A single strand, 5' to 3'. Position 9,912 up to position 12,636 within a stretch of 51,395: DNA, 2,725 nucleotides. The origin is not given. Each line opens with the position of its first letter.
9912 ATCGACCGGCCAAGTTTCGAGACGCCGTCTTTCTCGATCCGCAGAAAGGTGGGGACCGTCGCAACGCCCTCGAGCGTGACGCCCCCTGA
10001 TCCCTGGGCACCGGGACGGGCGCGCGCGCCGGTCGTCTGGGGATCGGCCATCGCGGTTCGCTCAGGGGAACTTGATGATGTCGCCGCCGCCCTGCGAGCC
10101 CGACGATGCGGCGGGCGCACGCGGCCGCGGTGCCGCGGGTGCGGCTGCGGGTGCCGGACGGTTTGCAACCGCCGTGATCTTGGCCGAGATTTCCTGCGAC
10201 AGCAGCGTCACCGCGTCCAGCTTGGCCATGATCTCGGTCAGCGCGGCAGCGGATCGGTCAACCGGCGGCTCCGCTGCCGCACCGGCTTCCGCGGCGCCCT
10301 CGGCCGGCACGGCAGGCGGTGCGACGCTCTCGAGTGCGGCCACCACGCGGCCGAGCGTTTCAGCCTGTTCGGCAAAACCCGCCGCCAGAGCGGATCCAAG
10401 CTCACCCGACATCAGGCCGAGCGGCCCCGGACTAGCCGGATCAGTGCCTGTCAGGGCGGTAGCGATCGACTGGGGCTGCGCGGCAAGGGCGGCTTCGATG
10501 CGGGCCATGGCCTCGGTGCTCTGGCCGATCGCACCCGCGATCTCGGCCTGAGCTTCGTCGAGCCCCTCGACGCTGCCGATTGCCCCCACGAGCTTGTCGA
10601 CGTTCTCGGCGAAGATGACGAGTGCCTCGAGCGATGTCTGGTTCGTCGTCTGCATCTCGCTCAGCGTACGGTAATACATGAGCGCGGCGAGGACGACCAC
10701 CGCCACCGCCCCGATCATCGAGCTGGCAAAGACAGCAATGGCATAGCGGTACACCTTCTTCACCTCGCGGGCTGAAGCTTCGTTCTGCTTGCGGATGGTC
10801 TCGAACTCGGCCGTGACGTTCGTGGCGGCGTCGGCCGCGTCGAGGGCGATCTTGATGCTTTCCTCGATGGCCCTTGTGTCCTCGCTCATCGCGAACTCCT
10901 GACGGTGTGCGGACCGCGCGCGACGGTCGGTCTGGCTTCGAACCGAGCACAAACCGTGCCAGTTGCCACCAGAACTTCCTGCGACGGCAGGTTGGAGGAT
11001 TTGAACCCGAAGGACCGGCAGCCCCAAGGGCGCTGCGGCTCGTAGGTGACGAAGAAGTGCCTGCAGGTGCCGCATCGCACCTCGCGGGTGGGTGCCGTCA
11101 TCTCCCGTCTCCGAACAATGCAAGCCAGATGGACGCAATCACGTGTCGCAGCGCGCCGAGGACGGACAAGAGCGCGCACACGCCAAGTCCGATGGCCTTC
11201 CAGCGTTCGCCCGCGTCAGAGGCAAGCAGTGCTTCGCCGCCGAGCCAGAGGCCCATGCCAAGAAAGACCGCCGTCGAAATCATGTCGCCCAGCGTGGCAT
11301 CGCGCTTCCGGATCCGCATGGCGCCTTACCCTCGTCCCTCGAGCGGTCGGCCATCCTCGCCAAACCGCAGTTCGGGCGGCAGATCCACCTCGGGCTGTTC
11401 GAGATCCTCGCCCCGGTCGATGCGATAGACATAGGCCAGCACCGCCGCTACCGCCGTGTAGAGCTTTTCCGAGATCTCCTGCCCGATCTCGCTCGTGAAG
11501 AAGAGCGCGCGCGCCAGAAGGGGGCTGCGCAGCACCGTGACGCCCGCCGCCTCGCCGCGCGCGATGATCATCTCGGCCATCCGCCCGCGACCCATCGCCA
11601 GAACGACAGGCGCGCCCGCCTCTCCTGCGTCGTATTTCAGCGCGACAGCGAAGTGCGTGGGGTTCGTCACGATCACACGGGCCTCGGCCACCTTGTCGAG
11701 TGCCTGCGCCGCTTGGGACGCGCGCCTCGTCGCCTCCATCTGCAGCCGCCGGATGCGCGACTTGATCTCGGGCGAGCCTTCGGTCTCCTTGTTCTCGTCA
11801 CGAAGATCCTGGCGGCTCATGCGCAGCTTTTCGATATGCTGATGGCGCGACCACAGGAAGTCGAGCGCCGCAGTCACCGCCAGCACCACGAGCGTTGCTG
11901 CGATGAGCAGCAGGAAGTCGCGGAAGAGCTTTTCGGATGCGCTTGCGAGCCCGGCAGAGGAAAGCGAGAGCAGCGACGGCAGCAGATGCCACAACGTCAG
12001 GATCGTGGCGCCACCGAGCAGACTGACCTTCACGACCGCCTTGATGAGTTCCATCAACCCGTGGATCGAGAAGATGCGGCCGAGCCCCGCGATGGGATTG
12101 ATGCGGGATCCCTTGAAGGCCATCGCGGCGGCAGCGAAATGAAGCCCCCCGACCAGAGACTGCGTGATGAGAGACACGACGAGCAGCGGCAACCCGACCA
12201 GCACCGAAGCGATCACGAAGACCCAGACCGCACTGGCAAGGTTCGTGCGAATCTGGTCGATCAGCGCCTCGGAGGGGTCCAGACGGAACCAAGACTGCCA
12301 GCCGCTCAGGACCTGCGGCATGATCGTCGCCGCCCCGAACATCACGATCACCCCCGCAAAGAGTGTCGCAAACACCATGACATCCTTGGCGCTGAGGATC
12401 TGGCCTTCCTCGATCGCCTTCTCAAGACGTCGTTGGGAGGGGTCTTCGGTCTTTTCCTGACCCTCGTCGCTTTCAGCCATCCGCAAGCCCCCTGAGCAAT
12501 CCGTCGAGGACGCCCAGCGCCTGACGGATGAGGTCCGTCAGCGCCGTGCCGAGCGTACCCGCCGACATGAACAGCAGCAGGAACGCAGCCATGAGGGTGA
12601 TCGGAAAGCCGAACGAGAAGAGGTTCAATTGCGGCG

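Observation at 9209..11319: Four uncharacterised, translationally coupled ORFs appended to the fliOPQR-flhB export-gate operon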

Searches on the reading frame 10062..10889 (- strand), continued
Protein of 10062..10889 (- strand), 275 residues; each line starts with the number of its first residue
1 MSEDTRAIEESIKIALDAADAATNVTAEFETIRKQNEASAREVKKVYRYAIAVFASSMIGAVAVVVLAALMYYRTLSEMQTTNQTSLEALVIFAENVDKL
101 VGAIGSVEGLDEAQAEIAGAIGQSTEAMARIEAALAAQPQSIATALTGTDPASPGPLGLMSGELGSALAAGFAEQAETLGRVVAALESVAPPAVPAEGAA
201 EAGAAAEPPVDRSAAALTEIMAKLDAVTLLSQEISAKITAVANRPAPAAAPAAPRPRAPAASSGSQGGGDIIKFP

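Call 73: list_cluster_members(proteins=[P0209, P0211, P0213, P0215, P0220, P0222, P0247, P0258, P0181, P0184])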
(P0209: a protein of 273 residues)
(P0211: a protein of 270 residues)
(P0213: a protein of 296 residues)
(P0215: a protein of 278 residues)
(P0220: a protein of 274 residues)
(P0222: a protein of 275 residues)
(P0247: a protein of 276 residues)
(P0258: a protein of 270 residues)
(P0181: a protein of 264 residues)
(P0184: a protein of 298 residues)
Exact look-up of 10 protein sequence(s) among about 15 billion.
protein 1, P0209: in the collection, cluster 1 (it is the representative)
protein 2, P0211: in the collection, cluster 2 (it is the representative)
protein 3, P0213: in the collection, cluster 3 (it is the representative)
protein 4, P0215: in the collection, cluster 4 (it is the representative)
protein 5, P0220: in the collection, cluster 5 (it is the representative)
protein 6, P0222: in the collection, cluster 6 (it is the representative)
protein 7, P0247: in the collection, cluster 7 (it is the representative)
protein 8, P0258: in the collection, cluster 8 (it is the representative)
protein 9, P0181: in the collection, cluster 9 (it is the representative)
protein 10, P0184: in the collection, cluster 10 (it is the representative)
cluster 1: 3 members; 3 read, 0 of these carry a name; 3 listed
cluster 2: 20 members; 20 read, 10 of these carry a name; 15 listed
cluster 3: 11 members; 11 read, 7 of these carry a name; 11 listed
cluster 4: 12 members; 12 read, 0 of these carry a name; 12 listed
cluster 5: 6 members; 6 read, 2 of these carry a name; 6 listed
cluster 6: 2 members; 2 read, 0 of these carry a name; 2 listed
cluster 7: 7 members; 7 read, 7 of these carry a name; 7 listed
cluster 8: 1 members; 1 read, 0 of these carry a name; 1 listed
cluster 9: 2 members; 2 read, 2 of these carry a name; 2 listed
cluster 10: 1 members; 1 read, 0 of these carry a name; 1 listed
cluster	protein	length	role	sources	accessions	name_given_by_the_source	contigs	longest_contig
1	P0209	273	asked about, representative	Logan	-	-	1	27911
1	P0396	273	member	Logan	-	-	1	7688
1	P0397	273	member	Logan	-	-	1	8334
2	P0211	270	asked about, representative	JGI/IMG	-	-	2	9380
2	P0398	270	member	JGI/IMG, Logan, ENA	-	hypothetical protein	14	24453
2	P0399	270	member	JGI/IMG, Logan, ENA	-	hypothetical protein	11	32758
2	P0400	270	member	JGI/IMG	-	hypothetical protein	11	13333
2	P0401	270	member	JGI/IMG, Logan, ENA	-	hypothetical protein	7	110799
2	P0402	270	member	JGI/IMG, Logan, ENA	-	hypothetical protein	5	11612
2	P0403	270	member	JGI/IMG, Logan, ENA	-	hypothetical protein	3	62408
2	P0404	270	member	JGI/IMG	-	hypothetical protein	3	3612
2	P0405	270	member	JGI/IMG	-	hypothetical protein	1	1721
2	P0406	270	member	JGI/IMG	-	hypothetical protein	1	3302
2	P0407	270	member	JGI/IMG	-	hypothetical protein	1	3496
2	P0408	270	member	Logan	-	-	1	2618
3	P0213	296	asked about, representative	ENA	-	-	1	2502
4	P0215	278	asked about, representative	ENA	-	-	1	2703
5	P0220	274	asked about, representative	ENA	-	-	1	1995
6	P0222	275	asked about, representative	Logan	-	-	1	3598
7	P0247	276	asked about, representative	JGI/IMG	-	hypothetical protein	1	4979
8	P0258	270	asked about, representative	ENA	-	-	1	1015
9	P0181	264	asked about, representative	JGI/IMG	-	phage shock protein A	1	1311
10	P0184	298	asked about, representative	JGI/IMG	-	-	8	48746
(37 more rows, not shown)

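Call 77: search_dna_similar(query=P0343, collection=plasmids, mode=protein, max_evalue=0.001, max_rows=20)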
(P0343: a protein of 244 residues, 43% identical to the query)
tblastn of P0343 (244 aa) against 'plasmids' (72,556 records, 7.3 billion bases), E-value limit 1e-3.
No match.

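Call 86: list_cluster_members(proteins=[P0254, P0223, P0219, P0210, P0238, P0221, P0207, P0217, P0259, P0194])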
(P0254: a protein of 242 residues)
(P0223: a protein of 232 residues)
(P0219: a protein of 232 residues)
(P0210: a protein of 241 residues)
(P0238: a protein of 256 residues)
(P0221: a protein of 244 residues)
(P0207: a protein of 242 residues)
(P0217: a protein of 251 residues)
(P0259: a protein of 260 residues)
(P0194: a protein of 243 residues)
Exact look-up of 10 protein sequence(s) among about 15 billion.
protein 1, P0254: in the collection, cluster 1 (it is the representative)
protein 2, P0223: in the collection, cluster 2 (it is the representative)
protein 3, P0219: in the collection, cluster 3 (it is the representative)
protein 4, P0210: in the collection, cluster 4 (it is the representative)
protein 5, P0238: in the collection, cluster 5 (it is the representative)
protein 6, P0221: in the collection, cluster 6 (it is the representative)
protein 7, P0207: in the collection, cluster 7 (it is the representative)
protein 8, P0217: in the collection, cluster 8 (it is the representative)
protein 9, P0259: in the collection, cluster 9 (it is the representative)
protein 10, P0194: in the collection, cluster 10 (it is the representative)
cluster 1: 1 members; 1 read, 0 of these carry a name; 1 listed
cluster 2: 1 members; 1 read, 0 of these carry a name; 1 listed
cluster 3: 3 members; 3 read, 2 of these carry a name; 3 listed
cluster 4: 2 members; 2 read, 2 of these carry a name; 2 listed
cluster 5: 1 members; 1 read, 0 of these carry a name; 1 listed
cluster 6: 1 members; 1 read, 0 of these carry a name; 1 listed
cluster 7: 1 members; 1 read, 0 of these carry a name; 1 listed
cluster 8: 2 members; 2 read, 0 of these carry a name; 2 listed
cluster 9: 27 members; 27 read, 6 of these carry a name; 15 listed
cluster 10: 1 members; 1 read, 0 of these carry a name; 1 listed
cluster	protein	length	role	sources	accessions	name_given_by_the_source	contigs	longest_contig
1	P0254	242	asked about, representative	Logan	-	-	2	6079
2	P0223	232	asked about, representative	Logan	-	-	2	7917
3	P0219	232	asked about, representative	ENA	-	-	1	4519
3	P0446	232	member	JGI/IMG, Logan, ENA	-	hypothetical protein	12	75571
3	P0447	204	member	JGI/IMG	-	hypothetical protein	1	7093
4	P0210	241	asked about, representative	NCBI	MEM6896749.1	MAG: hypothetical protein AAF576_05185 [Pseudomonadota bacterium]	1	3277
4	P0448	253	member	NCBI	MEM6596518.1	MAG: hypothetical protein AAF672_17145, partial [Pseudomonadota bacterium]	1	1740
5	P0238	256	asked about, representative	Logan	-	-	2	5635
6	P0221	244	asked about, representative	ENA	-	-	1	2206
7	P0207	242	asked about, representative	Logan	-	-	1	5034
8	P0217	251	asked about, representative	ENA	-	-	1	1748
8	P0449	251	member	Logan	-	-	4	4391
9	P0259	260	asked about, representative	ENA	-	-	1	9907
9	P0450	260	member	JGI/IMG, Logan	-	hypothetical protein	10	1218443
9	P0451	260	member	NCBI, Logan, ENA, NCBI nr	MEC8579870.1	MAG: hypothetical protein VXZ18_03885 [Pseudomonadota bacterium] | hypothetical protein [Pseudomonadota bacterium]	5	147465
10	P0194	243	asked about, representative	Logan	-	-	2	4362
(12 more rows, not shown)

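Call 90: fold_search(model_id=the predicted structure, library=pdb)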
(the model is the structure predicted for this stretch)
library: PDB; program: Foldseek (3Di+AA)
matches with E <= 10: 4; with E <= 0.001: 0
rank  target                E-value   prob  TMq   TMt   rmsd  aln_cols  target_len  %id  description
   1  8to0_m                4.4e+00  0.08  0.23  0.29  13.3       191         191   10  48-nm repeating structure of doublets from mouse sperm flagella (released 2023-11-01)
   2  9gmb_C                5.0e+00  0.13  0.25  0.22   5.9       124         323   10  MukEF in complex with the phage protein gp5.9 (released 2025-03-26)
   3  8iah_S                8.2e+00  0.04  0.18  0.11  17.8       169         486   12  Structure of mammalian spectrin-actin junctional complex of membrane skeleton, State I, Global map (released 2023-05-03)
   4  6o1q_MODEL_1_A        9.3e+00  0.09  0.22  0.48  11.7       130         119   16  The N-terminal domain of NPHP1 folds into an antiparallel three-stranded coiled coil (released 2019-08-14)

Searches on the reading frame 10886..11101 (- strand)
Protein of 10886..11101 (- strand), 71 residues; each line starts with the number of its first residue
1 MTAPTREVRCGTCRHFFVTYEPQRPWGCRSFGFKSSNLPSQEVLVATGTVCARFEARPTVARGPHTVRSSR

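Call 6: search_protein_families(library=pfam, proteins=[window:10886-11101:-], max_evalue=1)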
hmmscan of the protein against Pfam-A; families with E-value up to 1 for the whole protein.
window:10886-11101:- (71 aa): 2 families
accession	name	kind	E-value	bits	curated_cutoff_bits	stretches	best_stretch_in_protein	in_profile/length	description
PF13717.11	Zn_ribbon_4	-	0.051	14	30.3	1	5-17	23-35/36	zinc-ribbon domain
PF13719.11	Zn_ribbon_5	-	0.055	13.7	29.3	1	7-18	25-36/37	zinc-ribbon domain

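Call 8: search_protein_families(library=ncbifam, proteins=[window:10886-11101:-], max_evalue=1)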
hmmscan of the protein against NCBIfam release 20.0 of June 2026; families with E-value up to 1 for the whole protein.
window:10886-11101:- (71 aa): 1 family
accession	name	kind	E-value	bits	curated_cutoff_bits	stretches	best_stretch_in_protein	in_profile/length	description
TIGR02098.1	MJ0042_CXXC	domain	0.0073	16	20.9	1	6-18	24-36/38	MJ0042-type zinc finger domain-containing protein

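Call 60: search_solved_structures(query=A5, max_evalue=10, show_alignments=2)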
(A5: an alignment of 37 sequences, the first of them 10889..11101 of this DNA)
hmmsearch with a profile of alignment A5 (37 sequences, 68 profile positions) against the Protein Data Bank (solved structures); distinct sequences matched with E-value up to 10: 8.
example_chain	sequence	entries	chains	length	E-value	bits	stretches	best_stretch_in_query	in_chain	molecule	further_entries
1gat_A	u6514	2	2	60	0.041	17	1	4-33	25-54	ERYTHROID TRANSCRIPTION FACTOR GATA-1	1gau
2gat_A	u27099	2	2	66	0.049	16.7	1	4-33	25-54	ERYTHROID TRANSCRIPTION FACTOR GATA-1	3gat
3dfv_D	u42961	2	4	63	0.13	15.4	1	5-33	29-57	Trans-acting T-cell-specific transcription factor GATA-3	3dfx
2rml_A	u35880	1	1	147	1.1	12.4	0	41-57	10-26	Copper-transporting P-type ATPase copA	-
1p6t_A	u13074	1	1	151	1.2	12.3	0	41-57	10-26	Potential copper-transporting ATPase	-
2n25_A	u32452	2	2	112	1.6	11.8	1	9-29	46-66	Zinc finger and BTB domain-containing protein 17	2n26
4hc7_A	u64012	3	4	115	2.1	11.4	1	5-32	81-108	Trans-acting T-cell-specific transcription factor GATA-3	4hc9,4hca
3vd6_C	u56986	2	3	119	2.2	11.4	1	5-33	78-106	Erythroid transcription factor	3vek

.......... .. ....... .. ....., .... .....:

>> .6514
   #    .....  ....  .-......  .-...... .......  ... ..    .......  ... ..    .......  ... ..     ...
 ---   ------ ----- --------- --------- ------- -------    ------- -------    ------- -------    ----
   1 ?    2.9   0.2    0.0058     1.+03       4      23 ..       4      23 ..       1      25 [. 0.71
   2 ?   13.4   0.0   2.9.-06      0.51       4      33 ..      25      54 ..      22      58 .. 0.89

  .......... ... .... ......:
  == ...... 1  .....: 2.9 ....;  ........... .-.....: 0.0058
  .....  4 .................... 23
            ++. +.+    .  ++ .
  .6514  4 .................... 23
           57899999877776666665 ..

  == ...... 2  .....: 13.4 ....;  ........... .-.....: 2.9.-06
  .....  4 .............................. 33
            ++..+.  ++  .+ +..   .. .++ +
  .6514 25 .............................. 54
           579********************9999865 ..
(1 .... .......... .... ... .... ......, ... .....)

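Call 61: search_protein_families(library=pfam, alignment_id=A5, max_evalue=1)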
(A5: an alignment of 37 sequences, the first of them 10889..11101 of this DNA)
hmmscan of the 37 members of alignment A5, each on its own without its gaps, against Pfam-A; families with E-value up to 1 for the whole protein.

A. member 1, window:10889-11101:- (71 aa): 2 families
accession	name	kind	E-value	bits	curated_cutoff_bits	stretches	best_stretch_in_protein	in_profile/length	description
PF13717.11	Zn_ribbon_4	-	0.051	14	30.3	1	5-17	23-35/36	zinc-ribbon domain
PF13719.11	Zn_ribbon_5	-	0.055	13.7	29.3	1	7-18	25-36/37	zinc-ribbon domain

B. families by the number of members that match (of 37 scanned): 7 families
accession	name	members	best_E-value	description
PF13719.11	Zn_ribbon_5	2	0.04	zinc-ribbon domain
PF01355.22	HIPIP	2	0.055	High potential iron-sulfur protein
PF13717.11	Zn_ribbon_4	1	0.051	zinc-ribbon domain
PF15881.10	DUF4734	1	0.055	Domain of unknown function (DUF4734)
PF03408.20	Foamy_virus_ENV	1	0.063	Foamy virus envelope protein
PF05999.16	Herpes_U5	1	0.12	Herpesvirus U5-like family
PF25165.1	DUF7828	1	0.19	Domain of unknown function (DUF7828)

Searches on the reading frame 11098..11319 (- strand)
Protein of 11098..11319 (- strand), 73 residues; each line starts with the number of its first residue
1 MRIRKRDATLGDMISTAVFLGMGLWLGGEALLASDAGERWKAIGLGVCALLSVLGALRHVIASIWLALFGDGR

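Call 6: search_protein_families(library=pfam, proteins=[window:11098-11319:-], max_evalue=1)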
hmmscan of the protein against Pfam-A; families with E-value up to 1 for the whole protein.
window:11098-11319:- (73 aa): 1 family
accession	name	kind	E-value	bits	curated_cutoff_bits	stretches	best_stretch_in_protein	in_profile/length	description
PF25587.1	Rv2743c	-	0.067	13.3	27.7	1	14-66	31-83/237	Rv2743c family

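Call 8: search_protein_families(library=ncbifam, proteins=[window:11098-11319:-], max_evalue=1)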
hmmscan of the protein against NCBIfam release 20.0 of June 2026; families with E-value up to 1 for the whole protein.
window:11098-11319:- (73 aa): 1 family
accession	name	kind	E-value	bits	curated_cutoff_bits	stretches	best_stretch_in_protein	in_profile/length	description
NF047839.1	PspM_Rv2743c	equivalog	0.05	13.5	80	1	16-66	18-68/220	phage shock envelope stress response protein PspM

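Call 75: search_protein_families(library=pfam, alignment_id=A6, max_evalue=1)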
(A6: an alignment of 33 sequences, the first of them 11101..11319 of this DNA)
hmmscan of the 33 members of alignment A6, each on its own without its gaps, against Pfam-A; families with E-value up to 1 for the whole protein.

A. member 1, window:11101-11319:- (73 aa): 1 family
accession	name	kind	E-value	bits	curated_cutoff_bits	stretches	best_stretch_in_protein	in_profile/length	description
PF25587.1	Rv2743c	-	0.067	13.3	27.7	1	14-66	31-83/237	Rv2743c family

B. families by the number of members that match (of 33 scanned): 26 families (the first 25 are shown)
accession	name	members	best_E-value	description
PF02038.21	ATP1G1_PLM_MAT8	4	0.0051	ATP1G1/PLM/MAT8 family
PF19455.4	DUF5993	3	0.011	Family of unknown function (DUF5993)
PF01545.26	Cation_efflux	2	0.012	Cation efflux family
PF11026.13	DUF2721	2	0.016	Protein of unknown function (DUF2721)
PF25587.1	Rv2743c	2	0.067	Rv2743c family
PF24358.1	ABCC10_N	1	0.0048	ABCC10 N-terminal domain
PF15055.12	DMAC1_Dmo2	1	0.0064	DMAC1/Dmo2-like domain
PF10067.14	DUF2306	1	0.02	Predicted membrane protein (DUF2306)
PF13727.12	CoA_binding_3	1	0.021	CoA-binding domain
PF22285.2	DUF6962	1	0.022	Family of unknown function (DUF6962)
PF13239.11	2TM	1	0.028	2TM domain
PF19358.4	DUF5935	1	0.046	Family of unknown function (DUF5935)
PF14154.11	DUF4306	1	0.049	Domain of unknown function (DUF4306)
PF12698.13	ABC2_membrane_3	1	0.05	ABC-2 family transporter protein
PF11002.13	RDM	1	0.058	RFPL defining motif (RDM)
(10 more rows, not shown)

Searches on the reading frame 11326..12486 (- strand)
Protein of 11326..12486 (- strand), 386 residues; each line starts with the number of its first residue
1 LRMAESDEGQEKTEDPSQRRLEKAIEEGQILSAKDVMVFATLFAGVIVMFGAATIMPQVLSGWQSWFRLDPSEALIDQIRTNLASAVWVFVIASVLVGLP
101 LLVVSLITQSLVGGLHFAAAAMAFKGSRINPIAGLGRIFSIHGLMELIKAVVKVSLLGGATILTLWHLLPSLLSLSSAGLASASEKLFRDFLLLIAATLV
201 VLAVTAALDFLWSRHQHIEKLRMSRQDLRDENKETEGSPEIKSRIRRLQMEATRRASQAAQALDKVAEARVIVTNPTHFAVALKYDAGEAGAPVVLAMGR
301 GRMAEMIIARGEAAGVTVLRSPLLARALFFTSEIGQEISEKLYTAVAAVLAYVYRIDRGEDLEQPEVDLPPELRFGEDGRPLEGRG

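Call 8: search_protein_families(library=ncbifam, proteins=[window:11326-12486:-], max_evalue=1)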
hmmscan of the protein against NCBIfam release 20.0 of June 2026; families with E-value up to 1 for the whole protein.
window:11326-12486:- (386 aa): 11 families
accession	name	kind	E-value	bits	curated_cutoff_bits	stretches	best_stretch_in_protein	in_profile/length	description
TIGR00328.1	flhB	equivalog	6.7e-101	337.9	349.25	1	10-358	1-346/348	flagellar biosynthesis protein FlhB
TIGR01404.2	FlhB_rel_III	equivalog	1.8e-79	267.6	358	1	11-355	1-340/341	type III secretion system export apparatus subunit SctU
NF009117.0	PRK12468.1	equivalog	2.1e-67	227.5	712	1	5-358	3-352/386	flagellar biosynthesis protein FlhB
NF009411.0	PRK12772.1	equivalog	1.1e-55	189.2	739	1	10-358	263-608/610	fused FliR family export protein/FlhB family type III secretion system protein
NF009364.0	PRK12721.1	equivalog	2.2e-55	188.2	381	1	10-362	2-349/352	EscU/YscU/HrcU family type III secretion system export apparatus switch protein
NF004950.0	PRK06298.1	equivalog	4.7e-43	147.6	434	1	11-357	3-345/360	type III secretion system protein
NF006017.0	PRK08156.1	equivalog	3.3e-39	135.1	394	1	11-358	3-340/367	EscU/YscU/HrcU family type III secretion system export apparatus switch protein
NF009412.0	PRK12773.1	equivalog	9.4e-34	116.6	886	1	6-353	299-642/649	flagellar biosynthesis protein FlhB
TIGR00789.1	flhB_rel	hypoth_equivalog_domain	9.1e-16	57.8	117.35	1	278-357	3-81/84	FlhB-like flagellar biosynthesis protein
NF040674.1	CPBP_fam_MrtP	equivalog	0.0017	17.9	250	1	173-270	52-149/354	myxosortase MrtP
TIGR04187.1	GRASP_SAV_5884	subfamily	0.067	12.4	350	1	193-287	136-228/312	ATP-grasp ribosomal peptide maturase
